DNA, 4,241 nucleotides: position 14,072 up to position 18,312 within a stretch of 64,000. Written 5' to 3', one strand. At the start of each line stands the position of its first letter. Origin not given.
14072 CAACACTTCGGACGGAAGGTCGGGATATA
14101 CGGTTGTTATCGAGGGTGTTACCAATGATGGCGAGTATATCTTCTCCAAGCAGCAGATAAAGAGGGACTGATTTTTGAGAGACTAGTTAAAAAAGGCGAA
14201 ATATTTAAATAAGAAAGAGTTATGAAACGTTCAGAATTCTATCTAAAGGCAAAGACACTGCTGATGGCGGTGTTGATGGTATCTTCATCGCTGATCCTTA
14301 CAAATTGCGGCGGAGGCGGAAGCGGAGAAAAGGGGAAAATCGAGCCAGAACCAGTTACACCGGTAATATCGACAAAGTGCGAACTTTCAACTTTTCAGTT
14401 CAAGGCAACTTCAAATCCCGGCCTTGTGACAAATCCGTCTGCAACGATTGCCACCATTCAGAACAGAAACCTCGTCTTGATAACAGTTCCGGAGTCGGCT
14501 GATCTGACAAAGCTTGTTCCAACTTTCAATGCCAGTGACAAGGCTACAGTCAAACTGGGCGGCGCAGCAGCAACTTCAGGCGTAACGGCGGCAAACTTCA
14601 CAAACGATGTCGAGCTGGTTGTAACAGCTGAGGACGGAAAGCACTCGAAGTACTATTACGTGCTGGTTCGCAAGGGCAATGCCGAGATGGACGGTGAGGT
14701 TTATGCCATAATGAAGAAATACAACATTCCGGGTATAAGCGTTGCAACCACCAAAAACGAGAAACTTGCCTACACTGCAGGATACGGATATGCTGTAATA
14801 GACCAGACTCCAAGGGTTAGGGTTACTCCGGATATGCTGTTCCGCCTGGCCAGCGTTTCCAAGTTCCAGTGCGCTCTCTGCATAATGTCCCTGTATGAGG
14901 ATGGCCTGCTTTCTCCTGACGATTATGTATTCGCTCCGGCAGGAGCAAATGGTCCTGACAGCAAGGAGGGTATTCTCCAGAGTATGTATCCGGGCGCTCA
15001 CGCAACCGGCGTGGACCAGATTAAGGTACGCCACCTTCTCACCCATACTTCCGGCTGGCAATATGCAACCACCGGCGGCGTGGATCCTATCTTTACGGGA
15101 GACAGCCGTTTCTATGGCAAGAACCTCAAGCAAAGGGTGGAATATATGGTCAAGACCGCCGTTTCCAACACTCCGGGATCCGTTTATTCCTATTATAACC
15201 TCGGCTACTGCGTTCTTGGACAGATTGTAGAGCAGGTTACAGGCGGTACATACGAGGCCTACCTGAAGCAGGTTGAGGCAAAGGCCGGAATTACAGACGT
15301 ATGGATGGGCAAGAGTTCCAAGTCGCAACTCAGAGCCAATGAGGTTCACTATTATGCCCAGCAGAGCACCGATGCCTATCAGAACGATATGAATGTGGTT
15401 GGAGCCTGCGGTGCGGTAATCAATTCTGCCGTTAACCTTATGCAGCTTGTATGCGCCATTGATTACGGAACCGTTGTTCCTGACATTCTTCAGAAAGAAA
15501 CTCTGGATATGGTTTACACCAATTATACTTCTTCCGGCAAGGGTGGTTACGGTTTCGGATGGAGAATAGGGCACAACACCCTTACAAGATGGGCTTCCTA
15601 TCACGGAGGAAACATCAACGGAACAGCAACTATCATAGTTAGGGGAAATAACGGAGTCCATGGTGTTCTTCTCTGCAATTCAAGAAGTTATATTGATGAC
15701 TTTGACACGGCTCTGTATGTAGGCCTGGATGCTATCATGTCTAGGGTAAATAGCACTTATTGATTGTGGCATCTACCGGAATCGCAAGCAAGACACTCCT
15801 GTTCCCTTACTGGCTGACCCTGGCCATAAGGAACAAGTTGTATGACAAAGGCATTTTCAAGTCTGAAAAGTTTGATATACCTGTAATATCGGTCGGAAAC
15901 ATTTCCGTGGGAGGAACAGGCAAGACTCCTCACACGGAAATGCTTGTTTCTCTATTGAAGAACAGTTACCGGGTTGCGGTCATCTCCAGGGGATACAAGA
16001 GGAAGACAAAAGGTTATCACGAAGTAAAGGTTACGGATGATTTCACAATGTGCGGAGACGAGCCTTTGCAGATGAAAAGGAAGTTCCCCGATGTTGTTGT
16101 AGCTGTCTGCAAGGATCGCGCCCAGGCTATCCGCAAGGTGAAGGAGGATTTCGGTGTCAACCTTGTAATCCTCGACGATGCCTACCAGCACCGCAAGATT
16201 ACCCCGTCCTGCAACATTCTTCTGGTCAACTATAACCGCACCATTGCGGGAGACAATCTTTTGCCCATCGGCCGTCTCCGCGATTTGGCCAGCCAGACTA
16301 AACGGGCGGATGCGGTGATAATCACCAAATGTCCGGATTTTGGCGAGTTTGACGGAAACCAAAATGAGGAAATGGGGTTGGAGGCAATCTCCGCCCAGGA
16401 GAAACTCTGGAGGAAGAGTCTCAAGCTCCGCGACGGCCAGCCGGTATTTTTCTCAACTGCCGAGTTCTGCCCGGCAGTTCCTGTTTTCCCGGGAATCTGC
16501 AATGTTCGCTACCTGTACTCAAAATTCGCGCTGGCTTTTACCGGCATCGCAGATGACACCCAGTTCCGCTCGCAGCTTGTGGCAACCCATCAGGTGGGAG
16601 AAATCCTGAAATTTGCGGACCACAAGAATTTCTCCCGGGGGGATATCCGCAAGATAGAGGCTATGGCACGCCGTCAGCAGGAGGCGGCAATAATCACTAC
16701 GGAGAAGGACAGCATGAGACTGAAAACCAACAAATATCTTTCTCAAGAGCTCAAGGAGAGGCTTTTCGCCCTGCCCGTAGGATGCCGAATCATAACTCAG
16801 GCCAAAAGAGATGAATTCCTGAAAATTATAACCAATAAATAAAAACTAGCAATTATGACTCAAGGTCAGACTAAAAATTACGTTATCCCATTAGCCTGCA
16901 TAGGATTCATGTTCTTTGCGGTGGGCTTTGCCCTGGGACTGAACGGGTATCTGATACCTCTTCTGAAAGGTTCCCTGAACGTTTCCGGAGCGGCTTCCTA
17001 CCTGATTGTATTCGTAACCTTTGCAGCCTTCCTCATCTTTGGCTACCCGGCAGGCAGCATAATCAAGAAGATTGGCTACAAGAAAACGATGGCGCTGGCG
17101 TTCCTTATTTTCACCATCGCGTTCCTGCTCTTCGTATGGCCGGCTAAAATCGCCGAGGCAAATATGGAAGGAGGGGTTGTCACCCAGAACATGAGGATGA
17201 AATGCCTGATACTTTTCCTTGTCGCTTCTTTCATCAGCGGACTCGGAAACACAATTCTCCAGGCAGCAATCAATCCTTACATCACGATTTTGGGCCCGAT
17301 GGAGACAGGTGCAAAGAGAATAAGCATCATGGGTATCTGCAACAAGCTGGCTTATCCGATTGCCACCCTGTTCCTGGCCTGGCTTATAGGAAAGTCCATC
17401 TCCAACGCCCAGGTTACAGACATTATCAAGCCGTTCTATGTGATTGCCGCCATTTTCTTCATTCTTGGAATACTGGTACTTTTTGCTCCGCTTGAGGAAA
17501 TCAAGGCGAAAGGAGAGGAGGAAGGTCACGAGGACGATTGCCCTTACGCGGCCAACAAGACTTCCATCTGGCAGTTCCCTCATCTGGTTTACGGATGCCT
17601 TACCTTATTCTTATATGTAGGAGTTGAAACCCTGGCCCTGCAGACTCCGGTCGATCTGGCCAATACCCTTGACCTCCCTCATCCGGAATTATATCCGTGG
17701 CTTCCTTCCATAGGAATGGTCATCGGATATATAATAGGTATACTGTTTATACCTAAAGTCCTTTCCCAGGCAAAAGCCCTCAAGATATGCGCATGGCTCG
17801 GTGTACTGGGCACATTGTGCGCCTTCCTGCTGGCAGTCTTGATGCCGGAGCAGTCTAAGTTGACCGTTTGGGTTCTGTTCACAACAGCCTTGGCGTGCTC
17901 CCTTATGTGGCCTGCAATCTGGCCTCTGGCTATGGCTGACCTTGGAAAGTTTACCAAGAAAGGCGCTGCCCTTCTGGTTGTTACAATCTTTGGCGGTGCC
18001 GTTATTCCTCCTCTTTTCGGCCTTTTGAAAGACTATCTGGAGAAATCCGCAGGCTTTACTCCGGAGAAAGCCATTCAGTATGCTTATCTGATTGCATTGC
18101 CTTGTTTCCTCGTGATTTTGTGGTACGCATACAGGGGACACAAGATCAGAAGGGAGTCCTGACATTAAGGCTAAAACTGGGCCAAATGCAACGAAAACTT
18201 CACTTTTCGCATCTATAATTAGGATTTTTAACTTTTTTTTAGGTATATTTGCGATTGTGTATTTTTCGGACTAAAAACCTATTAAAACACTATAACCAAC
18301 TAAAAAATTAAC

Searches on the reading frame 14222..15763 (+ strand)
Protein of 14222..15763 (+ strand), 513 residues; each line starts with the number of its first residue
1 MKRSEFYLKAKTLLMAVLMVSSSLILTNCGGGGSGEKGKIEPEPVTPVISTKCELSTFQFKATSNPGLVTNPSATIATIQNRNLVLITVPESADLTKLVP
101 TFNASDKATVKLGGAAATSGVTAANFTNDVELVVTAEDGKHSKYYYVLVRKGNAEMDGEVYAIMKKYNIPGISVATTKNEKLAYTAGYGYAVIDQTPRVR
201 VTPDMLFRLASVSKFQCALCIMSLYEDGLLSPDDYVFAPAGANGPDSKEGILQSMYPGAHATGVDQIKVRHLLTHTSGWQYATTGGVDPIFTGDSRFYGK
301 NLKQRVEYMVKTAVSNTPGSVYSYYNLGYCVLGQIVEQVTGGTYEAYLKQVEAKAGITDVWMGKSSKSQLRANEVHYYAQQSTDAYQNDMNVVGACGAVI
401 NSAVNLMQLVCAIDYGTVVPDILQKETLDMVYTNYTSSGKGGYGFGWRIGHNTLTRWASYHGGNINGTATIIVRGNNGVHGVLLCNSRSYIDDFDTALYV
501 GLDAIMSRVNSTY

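Call 70: search_protein_families(library=pfam, proteins=[window:14222-15763:+], max_evalue=0.001)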
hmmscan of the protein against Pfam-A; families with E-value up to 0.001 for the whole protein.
window:14222-15763:+ (513 aa): 3 families
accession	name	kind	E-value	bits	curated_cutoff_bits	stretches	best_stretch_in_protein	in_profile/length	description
PF00144.29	Beta-lactamase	-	2.2e-45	155.7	27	1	162-499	7-322/329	Beta-lactamase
PF12733.13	Cadherin-like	-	0.0005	20.9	24.2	0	87-150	20-87/89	Cadherin-like beta sandwich domain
PF16410.10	DUF5018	-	0.00065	19.1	38.2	0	50-147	131-211/352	Domain of unknown function (DUF5018)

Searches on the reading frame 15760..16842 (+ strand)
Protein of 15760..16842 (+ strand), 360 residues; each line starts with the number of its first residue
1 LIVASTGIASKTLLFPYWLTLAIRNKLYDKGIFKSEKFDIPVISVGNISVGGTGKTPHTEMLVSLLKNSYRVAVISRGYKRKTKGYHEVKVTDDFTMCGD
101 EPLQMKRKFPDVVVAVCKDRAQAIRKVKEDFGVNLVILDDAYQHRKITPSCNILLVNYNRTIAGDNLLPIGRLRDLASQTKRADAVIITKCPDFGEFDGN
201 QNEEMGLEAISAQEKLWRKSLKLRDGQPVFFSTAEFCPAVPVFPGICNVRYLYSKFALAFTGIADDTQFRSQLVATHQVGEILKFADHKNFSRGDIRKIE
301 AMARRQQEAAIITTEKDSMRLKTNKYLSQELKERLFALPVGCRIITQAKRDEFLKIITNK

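Call 70: search_protein_families(library=pfam, proteins=[window:15760-16842:+], max_evalue=0.001)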
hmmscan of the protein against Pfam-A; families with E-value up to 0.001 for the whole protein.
window:15760-16842:+ (360 aa): 1 family
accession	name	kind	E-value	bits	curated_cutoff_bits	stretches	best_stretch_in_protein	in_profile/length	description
PF02606.20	LpxK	-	4.6e-76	256.5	27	1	16-354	11-323/328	Tetraacyldisaccharide-1-P 4'-kinase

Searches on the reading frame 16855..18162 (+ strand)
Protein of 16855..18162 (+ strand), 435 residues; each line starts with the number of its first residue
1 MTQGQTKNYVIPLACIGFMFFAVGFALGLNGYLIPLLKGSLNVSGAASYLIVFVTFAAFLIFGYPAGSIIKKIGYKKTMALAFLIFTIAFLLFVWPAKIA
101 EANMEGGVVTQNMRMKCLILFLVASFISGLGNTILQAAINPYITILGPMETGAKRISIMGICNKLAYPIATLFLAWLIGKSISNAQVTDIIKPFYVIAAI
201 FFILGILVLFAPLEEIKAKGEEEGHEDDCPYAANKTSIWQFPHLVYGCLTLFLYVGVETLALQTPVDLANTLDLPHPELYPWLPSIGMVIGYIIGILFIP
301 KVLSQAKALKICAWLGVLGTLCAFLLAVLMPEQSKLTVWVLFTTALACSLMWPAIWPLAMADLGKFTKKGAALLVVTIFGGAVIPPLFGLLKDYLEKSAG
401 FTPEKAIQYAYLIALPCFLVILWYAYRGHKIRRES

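Call 70: search_protein_families(library=pfam, proteins=[window:16855-18162:+], max_evalue=0.001)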
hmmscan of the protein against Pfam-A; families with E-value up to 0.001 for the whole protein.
window:16855-18162:+ (435 aa): 1 family
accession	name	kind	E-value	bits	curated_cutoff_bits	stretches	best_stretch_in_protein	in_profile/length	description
PF07690.21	MFS_1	-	3.2e-23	82.7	33.4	1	17-380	2-339/347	Major Facilitator Superfamily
